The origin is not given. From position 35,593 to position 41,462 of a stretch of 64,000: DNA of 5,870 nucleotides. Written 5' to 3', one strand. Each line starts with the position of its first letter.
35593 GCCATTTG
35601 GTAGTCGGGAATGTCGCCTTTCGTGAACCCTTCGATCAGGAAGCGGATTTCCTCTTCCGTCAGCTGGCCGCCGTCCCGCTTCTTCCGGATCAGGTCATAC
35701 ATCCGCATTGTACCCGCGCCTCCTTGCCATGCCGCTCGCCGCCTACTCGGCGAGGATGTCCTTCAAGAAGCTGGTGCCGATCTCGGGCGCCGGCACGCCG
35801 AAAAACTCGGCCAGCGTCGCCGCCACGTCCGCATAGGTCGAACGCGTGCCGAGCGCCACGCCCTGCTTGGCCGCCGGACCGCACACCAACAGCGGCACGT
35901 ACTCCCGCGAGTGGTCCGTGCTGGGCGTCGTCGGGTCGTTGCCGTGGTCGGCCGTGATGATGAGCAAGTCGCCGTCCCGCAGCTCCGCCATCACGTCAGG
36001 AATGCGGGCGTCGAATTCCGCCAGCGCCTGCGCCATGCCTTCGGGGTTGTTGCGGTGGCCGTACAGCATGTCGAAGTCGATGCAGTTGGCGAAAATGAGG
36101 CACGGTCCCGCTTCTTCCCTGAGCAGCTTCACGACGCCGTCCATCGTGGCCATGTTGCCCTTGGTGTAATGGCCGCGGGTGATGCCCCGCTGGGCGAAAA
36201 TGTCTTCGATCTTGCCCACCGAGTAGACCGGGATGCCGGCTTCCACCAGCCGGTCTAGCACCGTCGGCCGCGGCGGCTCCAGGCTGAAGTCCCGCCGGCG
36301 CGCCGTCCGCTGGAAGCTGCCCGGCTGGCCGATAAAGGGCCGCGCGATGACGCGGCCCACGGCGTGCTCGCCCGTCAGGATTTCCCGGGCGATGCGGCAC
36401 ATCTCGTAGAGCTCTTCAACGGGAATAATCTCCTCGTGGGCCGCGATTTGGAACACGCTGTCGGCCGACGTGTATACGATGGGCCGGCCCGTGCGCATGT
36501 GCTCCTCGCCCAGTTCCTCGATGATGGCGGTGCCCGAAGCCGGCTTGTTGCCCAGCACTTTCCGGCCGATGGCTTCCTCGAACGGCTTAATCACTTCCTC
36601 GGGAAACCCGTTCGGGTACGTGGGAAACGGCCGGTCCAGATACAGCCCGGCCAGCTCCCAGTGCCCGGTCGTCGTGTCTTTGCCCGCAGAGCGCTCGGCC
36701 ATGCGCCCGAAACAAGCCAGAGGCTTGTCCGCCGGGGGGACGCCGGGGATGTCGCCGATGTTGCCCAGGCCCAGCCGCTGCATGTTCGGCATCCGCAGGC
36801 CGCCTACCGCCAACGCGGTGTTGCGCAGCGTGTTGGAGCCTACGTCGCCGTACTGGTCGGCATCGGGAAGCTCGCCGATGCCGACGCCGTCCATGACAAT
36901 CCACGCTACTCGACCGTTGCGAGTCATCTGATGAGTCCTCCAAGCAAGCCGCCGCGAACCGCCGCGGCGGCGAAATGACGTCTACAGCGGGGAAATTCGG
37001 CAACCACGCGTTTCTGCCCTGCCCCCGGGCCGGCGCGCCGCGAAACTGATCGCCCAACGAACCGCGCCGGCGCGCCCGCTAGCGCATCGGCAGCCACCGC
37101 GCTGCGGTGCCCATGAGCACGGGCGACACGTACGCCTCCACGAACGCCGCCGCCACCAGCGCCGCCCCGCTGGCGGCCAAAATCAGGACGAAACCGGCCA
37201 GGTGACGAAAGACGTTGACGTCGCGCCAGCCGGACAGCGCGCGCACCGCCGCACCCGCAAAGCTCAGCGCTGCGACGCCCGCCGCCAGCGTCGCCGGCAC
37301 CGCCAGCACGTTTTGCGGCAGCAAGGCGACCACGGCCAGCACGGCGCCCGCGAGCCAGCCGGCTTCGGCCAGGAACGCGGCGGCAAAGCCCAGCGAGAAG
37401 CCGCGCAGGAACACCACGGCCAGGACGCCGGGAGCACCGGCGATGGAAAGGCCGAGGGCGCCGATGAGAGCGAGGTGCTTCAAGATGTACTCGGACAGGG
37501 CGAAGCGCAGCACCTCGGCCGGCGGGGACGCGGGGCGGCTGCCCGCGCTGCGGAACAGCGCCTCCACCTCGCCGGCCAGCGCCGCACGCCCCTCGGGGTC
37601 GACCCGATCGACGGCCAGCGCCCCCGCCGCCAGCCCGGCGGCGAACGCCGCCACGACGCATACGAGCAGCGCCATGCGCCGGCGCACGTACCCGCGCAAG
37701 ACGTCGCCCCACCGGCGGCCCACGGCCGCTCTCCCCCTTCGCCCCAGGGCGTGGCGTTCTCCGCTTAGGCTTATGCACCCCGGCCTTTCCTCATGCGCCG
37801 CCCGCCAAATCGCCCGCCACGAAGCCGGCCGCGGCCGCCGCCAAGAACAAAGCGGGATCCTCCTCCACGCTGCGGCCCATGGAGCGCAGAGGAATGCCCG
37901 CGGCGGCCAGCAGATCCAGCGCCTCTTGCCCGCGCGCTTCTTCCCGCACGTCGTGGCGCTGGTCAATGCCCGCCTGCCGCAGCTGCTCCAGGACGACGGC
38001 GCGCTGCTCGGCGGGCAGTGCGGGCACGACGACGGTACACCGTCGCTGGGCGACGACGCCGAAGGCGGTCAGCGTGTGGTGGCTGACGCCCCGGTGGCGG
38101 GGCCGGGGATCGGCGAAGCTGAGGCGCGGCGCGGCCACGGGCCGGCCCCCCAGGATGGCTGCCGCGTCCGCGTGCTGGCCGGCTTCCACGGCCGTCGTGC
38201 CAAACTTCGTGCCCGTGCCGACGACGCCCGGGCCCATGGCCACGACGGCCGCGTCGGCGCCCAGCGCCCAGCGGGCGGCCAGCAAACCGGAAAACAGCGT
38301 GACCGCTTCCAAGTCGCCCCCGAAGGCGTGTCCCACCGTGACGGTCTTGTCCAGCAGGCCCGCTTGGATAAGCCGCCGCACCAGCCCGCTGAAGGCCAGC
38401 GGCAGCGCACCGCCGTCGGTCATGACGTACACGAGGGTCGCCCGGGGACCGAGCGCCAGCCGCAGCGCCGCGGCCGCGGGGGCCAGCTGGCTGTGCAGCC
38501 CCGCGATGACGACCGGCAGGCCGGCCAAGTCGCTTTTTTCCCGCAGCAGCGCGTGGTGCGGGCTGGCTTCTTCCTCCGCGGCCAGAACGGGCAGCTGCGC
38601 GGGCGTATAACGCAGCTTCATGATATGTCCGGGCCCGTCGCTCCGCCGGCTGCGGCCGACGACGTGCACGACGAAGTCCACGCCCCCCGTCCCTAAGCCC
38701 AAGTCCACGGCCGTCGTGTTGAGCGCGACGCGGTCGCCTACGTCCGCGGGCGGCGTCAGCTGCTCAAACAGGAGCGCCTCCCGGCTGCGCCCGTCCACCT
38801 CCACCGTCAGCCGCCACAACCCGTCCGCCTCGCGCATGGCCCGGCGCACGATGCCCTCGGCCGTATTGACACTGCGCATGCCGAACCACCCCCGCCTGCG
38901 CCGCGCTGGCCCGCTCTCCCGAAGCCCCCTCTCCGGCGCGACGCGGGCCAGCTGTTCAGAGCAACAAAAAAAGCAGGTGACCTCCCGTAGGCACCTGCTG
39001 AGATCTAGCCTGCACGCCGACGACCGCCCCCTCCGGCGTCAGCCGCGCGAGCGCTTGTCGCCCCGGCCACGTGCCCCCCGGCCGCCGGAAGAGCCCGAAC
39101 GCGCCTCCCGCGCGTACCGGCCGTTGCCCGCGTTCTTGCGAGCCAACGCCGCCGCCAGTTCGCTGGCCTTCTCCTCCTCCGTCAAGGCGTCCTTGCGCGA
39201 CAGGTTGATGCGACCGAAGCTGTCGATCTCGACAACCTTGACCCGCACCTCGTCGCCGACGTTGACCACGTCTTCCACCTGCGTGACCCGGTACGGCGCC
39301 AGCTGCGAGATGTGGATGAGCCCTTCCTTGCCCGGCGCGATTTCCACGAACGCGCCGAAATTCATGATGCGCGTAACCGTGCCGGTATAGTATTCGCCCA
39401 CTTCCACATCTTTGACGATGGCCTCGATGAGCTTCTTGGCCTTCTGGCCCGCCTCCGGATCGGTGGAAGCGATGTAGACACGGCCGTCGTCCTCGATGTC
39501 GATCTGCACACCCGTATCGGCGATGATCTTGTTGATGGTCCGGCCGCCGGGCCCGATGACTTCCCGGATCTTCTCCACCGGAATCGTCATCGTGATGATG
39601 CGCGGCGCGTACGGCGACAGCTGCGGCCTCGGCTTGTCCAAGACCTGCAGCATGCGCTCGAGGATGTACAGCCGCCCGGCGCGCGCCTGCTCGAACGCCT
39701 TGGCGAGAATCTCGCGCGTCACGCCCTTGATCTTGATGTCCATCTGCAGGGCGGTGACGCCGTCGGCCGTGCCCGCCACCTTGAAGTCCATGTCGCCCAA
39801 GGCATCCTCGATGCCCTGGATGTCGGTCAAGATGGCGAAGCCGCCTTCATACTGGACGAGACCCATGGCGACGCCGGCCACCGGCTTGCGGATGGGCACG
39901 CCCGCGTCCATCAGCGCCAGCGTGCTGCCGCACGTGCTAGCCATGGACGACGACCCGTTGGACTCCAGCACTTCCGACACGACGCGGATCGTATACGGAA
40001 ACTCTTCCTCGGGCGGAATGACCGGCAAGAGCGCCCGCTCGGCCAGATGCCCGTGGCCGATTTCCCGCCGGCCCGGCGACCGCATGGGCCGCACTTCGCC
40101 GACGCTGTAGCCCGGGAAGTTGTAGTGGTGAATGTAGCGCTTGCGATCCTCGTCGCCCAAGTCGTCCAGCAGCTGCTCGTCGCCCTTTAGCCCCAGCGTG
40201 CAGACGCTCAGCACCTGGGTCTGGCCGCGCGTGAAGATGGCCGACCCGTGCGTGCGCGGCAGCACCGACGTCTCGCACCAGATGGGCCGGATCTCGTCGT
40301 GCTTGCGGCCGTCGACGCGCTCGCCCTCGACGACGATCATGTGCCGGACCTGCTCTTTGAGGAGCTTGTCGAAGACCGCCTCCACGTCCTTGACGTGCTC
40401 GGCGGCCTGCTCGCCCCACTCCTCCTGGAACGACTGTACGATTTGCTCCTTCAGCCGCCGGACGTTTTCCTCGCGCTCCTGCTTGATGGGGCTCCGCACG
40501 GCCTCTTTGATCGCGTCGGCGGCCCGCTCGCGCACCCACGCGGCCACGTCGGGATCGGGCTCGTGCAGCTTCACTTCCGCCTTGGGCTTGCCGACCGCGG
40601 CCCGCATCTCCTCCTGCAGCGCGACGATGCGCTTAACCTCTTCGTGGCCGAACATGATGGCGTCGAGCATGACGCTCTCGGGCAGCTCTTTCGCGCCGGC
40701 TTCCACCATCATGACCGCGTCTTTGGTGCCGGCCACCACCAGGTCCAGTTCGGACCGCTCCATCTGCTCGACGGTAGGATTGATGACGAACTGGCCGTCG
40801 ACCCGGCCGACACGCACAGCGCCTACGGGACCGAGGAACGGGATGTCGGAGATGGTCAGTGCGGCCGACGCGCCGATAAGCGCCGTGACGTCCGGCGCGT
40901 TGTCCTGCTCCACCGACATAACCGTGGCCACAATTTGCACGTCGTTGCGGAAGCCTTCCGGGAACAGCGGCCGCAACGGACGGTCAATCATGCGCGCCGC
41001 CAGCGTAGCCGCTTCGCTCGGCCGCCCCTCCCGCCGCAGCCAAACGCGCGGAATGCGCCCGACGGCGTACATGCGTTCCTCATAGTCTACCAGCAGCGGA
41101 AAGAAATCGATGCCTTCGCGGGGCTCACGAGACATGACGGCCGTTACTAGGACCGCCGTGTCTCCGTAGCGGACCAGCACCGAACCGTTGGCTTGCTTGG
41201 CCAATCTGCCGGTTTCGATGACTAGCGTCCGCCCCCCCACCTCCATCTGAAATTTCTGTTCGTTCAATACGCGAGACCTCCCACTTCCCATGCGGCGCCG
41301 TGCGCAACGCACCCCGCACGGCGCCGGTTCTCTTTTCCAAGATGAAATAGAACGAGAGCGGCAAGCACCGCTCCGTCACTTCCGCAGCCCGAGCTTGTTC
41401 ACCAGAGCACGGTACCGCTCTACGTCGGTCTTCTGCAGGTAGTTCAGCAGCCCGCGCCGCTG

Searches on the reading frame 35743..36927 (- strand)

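Call 29: search_protein_families(library=pfam, proteins=[window:35743-36927:-], max_evalue=0.00001)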
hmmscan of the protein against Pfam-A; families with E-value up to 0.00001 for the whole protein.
window:35743-36927:- (394 aa): 1 family
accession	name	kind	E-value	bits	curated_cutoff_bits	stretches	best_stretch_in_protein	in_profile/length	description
PF01676.23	Metalloenzyme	-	2.4e-34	119.4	24.3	1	6-379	2-251/252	Metalloenzyme superfamily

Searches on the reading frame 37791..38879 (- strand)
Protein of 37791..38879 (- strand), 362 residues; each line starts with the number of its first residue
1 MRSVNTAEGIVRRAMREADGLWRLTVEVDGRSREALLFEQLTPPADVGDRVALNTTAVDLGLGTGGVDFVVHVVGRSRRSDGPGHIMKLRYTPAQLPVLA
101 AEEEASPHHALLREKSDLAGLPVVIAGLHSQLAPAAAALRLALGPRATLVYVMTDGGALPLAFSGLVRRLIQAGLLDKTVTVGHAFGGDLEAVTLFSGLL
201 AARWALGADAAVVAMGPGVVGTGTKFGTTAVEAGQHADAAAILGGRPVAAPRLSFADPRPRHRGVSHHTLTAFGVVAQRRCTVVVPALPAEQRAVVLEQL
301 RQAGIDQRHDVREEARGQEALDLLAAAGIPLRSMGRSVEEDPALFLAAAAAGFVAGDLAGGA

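Call 29: search_protein_families(library=pfam, proteins=[window:37791-38879:-], max_evalue=0.00001)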
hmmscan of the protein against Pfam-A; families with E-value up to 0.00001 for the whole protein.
window:37791-38879:- (362 aa): 1 family
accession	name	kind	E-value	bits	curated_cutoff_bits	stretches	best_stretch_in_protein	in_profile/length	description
PF12982.12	DUF3866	-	1.8e-122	409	25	1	35-352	2-318/318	Protein of unknown function (DUF3866)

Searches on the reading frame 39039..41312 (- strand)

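Call 26: search_protein_families(library=pfam, proteins=[window:39039-41312:-], max_evalue=0.00001)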
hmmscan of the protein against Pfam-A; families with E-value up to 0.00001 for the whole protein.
window:39039-41312:- (757 aa): 5 families
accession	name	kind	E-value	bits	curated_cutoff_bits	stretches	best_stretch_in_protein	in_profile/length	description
PF01138.27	RNase_PH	-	3e-63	212.5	25.5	2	27-158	2-130/130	3' exoribonuclease family, domain 1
PF03725.20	RNase_PH_C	-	1.9e-26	92.2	20.8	2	161-224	1-66/67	3' exoribonuclease family, domain 2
PF00575.29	S1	-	3.1e-19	69.6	22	1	636-707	2-74/74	S1 RNA binding domain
PF03726.19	PNPase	-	1.5e-13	51.5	24.6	1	257-337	3-81/81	Polyribonucleotide nucleotidyltransferase, RNA binding domain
PF00013.35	KH_1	-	7.9e-13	48.4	21.5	1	573-630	2-65/66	KH domain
